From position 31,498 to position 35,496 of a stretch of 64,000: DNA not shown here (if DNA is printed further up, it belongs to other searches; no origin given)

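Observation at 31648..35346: FlgL is about four times its canonical size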

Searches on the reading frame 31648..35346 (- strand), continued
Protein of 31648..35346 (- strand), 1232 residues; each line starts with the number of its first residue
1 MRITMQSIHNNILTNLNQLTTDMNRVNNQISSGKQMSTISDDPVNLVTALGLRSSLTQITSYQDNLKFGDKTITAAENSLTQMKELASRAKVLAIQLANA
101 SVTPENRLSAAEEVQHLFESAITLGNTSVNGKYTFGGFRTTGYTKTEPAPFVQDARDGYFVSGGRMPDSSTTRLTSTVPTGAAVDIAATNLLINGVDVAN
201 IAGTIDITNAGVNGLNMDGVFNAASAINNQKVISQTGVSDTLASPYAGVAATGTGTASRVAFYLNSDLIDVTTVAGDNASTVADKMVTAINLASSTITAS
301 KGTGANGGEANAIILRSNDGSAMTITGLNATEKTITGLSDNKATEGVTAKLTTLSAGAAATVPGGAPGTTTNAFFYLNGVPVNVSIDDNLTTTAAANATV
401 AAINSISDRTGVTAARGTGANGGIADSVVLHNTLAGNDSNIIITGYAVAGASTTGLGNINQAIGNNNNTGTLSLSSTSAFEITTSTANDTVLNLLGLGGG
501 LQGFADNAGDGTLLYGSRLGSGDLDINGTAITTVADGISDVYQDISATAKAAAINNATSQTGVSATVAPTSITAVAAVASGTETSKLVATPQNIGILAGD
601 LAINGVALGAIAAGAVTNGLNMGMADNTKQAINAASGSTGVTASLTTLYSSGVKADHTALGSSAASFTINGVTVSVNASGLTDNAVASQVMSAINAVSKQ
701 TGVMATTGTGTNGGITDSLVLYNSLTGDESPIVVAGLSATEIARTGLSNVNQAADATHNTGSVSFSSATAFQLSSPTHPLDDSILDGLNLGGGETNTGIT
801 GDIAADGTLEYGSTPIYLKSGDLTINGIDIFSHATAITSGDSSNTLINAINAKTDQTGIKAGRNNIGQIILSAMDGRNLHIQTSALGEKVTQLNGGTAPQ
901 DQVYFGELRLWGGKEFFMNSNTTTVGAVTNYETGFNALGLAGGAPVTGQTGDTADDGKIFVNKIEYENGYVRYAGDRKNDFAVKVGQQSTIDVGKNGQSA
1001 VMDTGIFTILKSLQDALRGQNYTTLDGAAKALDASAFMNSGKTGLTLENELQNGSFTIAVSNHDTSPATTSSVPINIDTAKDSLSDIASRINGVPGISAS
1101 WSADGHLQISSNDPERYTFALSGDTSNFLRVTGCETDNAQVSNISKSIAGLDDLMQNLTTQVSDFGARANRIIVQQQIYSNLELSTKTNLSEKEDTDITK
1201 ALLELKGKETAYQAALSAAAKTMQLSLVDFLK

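Call 13: search_solved_structures(query=window:31648-35346:-, max_evalue=0.01, show_alignments=3)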
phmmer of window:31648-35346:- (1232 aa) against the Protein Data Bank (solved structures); distinct sequences matched with E-value up to 0.01: 20.
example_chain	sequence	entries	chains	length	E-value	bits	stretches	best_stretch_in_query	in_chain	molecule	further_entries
9go6_L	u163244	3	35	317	3.3e-10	41.8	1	1-164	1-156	Flagellar hook-associated protein | Flagellar hook-associated protein 3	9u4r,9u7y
5yti_A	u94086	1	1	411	2.7e-08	35.5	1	1-140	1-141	Flagellar hook associated protein type 3 FlgL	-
9ygu_Y1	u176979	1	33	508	1.6e-07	32.9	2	821-941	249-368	Flagellin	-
5ziz_A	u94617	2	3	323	8.1e-07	30.6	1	47-139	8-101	Flagellar hook protein FlgL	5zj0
10lm_A3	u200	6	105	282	1.3e-06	29.9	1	18-123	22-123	Flagellin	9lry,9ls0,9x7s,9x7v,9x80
2d4x_A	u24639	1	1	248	1.9e-05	26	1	40-164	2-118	Flagellar hook-associated protein 3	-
10ll_A4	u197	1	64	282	2.6e-05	25.6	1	22-123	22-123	Flagellin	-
9n8g_A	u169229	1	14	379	4.8e-05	24.7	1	1081-1225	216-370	Flagellin A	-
5ziy_A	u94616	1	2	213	0.00019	22.7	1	49-149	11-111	Flagellar hook-associated protein 3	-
9yh1_A1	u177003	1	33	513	0.00025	22.3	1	805-888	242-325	Flagellin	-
9hpz_A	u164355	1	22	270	0.00032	21.9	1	19-127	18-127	Flagellin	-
9gsx_A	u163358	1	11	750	0.00046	21.4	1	2-141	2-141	Flagellin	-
10pp_A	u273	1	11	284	0.00046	21.4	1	28-125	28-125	Flagellin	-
9pil_Fd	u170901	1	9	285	0.00048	21.4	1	28-131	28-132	Flagellin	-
3pwx_A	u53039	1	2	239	0.0016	19.6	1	38-156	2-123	Putative flagellar hook-associated protein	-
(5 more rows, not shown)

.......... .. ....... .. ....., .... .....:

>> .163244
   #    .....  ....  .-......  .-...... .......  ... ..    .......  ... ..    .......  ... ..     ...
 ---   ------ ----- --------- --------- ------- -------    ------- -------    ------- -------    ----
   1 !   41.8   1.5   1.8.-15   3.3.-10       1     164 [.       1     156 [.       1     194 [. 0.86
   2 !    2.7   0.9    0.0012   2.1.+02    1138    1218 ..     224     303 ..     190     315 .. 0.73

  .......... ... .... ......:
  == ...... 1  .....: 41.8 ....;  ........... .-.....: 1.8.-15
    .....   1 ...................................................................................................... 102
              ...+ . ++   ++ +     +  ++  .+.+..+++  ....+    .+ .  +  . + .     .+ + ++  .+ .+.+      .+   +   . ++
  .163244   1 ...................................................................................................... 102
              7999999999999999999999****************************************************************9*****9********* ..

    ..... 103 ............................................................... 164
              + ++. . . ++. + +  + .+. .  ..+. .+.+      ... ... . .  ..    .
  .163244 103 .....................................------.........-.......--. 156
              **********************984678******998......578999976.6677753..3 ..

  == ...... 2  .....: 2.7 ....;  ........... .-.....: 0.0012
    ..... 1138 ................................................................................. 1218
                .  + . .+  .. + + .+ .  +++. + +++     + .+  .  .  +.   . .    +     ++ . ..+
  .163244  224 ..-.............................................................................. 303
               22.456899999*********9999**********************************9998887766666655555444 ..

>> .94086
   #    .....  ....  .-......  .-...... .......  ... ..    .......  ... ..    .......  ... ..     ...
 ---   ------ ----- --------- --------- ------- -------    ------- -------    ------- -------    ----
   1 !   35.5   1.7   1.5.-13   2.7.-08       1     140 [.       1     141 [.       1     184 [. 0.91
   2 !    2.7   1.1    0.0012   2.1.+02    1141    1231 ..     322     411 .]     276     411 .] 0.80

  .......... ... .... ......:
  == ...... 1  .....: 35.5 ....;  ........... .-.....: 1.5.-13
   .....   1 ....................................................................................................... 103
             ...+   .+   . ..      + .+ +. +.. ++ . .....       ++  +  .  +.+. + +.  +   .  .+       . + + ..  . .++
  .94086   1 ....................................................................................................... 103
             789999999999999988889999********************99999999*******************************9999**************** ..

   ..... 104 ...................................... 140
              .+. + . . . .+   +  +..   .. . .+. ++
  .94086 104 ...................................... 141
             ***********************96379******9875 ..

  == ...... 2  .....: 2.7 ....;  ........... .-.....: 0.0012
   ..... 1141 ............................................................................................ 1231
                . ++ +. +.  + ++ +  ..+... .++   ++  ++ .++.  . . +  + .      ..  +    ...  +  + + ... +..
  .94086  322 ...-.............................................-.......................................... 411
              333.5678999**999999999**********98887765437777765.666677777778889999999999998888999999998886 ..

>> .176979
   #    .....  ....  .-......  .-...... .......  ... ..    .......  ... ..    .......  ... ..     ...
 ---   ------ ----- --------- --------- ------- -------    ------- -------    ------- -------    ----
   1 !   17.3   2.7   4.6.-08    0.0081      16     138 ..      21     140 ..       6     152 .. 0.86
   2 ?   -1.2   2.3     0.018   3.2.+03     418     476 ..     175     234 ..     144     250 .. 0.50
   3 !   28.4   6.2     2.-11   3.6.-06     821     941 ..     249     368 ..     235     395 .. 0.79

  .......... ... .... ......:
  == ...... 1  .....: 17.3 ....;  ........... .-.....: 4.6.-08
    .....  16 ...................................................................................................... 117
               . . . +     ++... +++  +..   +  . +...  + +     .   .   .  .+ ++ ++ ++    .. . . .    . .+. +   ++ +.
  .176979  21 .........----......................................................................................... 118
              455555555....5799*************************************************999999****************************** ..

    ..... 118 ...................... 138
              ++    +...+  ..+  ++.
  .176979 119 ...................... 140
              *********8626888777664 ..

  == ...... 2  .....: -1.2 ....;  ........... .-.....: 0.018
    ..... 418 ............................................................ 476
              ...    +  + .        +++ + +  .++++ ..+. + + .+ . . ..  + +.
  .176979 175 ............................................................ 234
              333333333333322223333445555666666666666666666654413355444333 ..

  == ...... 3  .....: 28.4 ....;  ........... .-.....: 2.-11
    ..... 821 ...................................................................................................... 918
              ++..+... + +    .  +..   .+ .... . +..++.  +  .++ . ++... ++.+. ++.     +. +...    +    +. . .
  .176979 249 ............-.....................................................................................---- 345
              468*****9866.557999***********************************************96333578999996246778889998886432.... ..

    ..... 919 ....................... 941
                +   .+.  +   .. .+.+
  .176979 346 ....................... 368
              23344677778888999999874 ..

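Call 23: find_related_loci(query=window:31648-35346:-, collection=genome_contigs, flank=10000)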
Query window:31648-35346:- (1232 aa) in genome_contigs; peptide patterns used: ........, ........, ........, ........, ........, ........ (x = any residue, [..] = any of these).
56 stretches matched a pattern; 6 encode a relative of the query (tblastn E <= 1e-3); 6 distinct loci.
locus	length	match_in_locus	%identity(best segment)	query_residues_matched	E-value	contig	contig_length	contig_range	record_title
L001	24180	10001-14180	45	1-1232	4e-148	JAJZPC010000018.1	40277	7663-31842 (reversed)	MAG: Deltaproteobacteria bacterium isolate SKS1.bin10 NODE_1663_length_40277_cov_4.720672, whole genome shotgun sequence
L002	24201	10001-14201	45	1-1232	1e-148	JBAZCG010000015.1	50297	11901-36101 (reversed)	MAG: Desulfurivibrionaceae bacterium isolate SO_2017_GW1_131 NODE_3443_length_50297_cov_1.161710_OW334_2017, whole genom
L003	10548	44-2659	44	1-1231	4e-136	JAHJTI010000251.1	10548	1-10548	MAG: Proteobacteria bacterium isolate OS_PC_MetaG.mb.46 OS_PC_MetaG.mb.46_k141_709978, whole genome shotgun sequence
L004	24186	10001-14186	46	1-1232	8e-143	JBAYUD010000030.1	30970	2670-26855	MAG: Desulfurivibrionaceae bacterium isolate SO_2016_LW3_26 scaffold02208_LW162_2016, whole genome shotgun sequence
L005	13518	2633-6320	48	1-1231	8e-113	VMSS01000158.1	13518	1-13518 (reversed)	MAG: Desulfurivibrio sp. isolate S2_56 k141_107648, whole genome shotgun sequence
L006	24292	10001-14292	54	1-1232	1e-120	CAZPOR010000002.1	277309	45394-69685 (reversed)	MAG TPA_asm: uncultured Desulfurivibrio sp. isolate binchicken_co269_249 genome assembly, contig: NODE_22_length_277309_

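Call 32: find_encoding_contigs(protein=P0001, flank=10000, max_places=3)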
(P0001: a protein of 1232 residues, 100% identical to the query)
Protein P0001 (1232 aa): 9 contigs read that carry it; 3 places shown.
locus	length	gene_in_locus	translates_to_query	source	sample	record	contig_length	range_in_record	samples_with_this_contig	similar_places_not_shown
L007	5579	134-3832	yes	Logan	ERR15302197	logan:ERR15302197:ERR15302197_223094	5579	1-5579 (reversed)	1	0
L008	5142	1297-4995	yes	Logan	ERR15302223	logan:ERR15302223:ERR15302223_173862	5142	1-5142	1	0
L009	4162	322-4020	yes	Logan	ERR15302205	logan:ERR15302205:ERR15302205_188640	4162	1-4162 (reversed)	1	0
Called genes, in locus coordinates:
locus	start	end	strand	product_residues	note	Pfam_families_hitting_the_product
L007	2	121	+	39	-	?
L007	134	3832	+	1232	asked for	PF00669:Flagellin_N, PF07196:Flagellin_IN (weak)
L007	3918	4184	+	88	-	PF02599:CsrA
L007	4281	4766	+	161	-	PF02623:FliW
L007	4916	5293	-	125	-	PF04316:FlgM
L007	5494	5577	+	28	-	?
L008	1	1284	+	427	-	?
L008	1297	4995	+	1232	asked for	PF00669:Flagellin_N, PF07196:Flagellin_IN (weak)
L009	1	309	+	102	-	?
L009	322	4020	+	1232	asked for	PF00669:Flagellin_N, PF07196:Flagellin_IN (weak)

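Call 33: find_encoding_contigs(protein=P0089, flank=10000, max_places=1)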
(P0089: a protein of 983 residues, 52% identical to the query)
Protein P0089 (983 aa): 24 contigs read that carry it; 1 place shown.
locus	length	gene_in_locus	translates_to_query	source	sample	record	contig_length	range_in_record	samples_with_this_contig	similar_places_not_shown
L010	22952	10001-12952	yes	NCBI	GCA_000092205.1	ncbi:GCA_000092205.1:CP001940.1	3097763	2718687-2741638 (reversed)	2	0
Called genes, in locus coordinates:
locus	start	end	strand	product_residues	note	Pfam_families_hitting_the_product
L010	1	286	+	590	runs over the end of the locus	PF00361:Proton_antipo_M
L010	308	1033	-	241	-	PF17746:SfsA_N, PF03749:SfsA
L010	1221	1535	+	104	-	PF01312:Bac_export_2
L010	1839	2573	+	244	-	PF00460:Flg_bb_rod, PF22692:LlgE_F_G_D1, PF06429:Flg_bbr_C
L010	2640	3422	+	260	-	PF00460:Flg_bb_rod, PF22692:LlgE_F_G_D1, PF06429:Flg_bbr_C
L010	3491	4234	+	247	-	PF08666:SAF, PF13144:ChapFlgA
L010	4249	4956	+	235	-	PF02107:FlgH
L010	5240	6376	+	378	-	PF02119:FlgI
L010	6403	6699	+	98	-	PF10135:Rod-binding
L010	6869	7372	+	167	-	PF05130:FlgN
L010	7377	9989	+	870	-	PF22638:FlgK_D1, PF06429:Flg_bbr_C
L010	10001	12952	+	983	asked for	PF00669:Flagellin_N, PF07196:Flagellin_IN (weak), PF00700:Flagellin_C (weak)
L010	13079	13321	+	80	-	PF02599:CsrA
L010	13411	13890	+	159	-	PF02623:FliW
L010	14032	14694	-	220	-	PF02660:G3P_acyltransf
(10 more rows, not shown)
